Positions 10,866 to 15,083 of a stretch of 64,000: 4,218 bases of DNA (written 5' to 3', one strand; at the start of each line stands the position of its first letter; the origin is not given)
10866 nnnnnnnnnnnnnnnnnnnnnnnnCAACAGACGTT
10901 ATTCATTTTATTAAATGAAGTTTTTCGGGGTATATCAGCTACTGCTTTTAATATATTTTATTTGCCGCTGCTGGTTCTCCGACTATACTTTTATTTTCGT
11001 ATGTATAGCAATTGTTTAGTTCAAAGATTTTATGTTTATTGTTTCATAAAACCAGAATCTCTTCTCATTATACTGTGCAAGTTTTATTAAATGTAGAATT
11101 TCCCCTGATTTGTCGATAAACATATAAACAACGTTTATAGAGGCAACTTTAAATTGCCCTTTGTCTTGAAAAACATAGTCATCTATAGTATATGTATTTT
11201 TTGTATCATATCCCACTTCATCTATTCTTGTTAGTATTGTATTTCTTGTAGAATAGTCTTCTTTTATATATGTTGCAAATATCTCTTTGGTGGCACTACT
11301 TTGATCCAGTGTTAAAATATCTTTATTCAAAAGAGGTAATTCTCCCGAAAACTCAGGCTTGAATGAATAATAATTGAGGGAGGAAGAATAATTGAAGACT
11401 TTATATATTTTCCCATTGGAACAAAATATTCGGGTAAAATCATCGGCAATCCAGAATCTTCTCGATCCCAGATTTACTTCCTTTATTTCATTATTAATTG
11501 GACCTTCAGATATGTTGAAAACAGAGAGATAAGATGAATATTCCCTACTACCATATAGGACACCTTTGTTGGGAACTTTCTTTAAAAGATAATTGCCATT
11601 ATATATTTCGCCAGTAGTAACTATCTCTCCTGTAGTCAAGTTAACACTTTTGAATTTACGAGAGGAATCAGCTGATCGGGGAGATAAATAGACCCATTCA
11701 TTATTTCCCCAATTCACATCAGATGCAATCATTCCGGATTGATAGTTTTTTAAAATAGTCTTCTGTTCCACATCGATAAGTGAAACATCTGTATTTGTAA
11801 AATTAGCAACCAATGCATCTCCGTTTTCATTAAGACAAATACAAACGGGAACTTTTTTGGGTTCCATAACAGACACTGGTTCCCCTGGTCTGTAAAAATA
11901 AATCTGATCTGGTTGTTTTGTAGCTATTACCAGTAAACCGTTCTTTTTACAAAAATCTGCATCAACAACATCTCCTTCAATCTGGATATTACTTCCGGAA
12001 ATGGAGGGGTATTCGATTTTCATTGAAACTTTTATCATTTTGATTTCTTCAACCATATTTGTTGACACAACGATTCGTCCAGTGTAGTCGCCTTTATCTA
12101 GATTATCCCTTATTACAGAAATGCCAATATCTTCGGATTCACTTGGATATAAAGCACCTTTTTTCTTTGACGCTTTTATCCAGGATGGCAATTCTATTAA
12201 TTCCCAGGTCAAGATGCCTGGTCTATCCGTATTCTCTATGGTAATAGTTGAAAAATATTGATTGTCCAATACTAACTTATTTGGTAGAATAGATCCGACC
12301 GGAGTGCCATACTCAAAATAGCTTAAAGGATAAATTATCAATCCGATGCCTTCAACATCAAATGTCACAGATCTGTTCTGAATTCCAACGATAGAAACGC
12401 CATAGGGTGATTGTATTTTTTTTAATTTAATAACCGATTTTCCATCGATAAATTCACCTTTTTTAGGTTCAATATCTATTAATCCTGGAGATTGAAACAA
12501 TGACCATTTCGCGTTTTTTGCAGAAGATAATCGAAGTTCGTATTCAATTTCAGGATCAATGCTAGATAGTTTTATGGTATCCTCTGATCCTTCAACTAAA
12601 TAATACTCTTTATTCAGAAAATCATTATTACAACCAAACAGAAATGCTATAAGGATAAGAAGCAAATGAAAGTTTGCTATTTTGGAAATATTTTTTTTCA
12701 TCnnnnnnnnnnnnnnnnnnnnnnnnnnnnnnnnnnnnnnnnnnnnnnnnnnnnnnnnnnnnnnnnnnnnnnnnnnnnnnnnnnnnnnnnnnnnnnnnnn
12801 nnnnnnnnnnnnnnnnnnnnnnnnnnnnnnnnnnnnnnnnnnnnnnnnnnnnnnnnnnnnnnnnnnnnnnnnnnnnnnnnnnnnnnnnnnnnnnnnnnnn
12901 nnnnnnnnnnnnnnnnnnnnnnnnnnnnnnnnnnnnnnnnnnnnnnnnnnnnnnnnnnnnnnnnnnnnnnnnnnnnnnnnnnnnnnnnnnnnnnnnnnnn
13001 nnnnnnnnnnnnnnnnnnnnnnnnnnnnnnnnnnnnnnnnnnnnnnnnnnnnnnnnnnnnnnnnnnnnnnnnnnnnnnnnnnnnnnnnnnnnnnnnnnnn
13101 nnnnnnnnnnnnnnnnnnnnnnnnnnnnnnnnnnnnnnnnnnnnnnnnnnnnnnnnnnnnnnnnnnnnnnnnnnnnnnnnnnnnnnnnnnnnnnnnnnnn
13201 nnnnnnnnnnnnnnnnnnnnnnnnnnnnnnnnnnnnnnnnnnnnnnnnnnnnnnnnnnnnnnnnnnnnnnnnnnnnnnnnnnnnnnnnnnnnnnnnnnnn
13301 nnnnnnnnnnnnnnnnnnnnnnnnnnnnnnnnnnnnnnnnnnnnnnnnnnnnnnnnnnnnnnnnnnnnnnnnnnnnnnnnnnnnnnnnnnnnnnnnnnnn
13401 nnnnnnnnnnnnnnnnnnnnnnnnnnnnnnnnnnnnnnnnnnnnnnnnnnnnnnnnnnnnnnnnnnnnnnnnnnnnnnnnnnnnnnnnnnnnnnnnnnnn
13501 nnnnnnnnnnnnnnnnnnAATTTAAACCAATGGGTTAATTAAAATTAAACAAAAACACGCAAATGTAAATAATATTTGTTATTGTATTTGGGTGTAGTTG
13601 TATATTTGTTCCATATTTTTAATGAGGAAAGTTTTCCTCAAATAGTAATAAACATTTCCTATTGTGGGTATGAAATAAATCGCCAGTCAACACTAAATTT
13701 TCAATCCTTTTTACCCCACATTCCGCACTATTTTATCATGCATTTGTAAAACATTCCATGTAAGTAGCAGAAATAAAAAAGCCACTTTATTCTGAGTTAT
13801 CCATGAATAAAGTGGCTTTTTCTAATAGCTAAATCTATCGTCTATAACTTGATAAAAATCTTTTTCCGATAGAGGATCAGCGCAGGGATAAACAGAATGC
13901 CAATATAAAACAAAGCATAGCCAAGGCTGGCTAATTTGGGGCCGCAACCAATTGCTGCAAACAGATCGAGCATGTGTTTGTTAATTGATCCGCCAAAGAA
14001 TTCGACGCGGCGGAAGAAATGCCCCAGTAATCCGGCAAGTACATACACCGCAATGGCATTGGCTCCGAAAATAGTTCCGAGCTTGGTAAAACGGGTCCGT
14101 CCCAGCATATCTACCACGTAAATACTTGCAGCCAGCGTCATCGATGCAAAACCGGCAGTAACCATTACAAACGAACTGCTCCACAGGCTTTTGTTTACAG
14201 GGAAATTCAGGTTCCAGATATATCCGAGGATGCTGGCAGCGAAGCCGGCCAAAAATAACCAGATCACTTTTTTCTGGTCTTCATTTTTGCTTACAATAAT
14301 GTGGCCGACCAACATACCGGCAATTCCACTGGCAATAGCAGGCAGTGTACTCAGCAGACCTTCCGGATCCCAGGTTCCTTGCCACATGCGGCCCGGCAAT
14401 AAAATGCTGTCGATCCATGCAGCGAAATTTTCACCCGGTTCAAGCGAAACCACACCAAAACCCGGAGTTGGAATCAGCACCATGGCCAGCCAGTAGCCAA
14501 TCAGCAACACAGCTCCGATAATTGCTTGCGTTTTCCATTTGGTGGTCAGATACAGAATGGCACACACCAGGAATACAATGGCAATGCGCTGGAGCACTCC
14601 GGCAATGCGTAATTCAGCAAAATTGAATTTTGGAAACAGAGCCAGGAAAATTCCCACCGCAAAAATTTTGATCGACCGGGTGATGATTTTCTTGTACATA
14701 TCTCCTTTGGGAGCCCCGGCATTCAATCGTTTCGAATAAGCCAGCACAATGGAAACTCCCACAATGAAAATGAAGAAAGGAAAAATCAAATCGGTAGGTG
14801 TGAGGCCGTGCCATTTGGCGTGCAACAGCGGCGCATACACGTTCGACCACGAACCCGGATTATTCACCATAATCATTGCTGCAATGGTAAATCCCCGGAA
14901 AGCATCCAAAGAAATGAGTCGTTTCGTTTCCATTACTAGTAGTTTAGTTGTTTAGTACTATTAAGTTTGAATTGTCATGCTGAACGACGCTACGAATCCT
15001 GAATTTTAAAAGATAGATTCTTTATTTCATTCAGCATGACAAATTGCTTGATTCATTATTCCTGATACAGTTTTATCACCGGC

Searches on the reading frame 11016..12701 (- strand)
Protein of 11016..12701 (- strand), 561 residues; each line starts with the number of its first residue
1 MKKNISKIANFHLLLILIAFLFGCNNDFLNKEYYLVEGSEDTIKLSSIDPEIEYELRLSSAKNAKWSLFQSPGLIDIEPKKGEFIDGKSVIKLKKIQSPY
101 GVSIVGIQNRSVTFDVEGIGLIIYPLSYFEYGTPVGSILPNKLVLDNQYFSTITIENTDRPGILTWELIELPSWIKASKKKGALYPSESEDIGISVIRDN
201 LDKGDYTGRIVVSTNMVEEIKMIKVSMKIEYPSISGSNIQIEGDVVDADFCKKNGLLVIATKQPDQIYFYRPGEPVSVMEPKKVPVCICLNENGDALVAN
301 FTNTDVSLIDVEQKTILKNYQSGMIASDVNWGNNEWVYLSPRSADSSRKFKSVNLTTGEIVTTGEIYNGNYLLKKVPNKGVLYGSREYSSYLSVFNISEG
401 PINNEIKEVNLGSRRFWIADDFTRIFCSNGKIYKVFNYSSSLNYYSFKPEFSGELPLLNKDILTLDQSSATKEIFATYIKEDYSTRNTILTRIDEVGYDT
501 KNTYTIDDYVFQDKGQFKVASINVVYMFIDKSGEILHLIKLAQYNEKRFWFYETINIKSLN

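Call 96: search_protein_families(library=pfam, proteins=[window:11016-12701:-], max_evalue=0.001)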
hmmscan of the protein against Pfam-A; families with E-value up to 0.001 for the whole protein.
window:11016-12701:- (561 aa): 1 family
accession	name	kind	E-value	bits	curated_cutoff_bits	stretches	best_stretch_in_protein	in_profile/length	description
PF12894.13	ANAPC4_WD40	-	0.00036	21.2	22.9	1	249-333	2-90/91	Anaphase-promoting complex subunit 4 WD40 domain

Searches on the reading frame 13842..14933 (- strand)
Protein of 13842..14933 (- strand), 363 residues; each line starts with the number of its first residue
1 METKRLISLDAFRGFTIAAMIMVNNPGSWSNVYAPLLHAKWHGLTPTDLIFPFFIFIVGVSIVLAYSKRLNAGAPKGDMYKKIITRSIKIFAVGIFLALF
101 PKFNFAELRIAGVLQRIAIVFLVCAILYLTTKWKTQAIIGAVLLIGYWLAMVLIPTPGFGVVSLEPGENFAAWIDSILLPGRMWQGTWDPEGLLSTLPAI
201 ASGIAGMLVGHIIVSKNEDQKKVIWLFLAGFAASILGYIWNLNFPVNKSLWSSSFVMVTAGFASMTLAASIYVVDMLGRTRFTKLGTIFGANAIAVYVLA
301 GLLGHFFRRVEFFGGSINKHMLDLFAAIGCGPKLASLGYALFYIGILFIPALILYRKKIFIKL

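Call 96: search_protein_families(library=pfam, proteins=[window:13842-14933:-], max_evalue=0.001)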
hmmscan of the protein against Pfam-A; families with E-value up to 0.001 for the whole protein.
window:13842-14933:- (363 aa): 1 family
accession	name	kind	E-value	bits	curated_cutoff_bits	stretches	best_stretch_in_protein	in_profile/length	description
PF07786.18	HGSNAT_cat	-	3.8e-12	46.7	22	1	5-166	1-156/222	Heparan-alpha-glucosaminide N-acetyltransferase, catalytic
